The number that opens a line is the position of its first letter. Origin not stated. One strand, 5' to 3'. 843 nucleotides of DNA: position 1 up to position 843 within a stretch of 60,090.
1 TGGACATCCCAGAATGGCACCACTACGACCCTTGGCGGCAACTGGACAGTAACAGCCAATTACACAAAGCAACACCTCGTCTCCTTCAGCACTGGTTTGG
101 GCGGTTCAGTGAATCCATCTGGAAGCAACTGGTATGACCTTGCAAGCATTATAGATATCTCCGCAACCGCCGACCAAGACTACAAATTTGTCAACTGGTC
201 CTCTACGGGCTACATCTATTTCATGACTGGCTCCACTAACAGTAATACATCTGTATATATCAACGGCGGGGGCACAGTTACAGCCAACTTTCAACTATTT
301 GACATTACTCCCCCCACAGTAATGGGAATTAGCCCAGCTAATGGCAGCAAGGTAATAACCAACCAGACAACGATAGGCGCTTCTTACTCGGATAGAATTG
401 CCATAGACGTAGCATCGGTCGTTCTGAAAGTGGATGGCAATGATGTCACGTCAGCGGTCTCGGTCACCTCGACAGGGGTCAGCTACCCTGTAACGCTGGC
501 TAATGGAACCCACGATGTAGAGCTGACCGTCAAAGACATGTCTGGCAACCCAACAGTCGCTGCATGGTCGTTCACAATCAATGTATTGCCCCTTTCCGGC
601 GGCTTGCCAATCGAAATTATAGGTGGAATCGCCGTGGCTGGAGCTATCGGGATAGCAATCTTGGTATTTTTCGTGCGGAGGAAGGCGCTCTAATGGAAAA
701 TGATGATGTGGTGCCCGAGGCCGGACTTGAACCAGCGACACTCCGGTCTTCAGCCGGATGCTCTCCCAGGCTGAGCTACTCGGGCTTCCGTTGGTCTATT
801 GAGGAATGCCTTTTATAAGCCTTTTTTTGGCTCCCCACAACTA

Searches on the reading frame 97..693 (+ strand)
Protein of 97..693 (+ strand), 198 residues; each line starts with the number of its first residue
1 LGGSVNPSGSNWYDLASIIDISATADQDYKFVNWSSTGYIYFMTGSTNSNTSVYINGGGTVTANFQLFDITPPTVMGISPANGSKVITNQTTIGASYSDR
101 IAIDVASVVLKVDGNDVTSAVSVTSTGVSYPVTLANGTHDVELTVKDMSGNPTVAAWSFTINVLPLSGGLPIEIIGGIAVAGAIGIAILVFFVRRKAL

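Call 105: search_protein_families(library=pfam, max_evalue=0.001, proteins=[window:97-693:+])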
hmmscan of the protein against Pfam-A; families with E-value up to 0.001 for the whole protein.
window:97-693:+ (198 aa): 5 families
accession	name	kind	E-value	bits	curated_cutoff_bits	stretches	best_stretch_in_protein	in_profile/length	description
PF18998.6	Flg_new_2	-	3e-07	30.8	23.6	1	2-66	10-70/73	Divergent InlB B-repeat domain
PF19077.6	Big_13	-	6.6e-06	27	27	1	82-161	18-100/102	Bacterial Ig-like domain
PF17957.7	Big_7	-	3.8e-05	24.7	24.1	1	73-141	1-68/70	Bacterial Ig domain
PF13205.12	Big_5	-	4.7e-05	24.5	23.6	1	69-160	1-104/105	Bacterial Ig-like domain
PF04234.18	CopC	-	0.00039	21.8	23.3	1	75-161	4-92/92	CopC domain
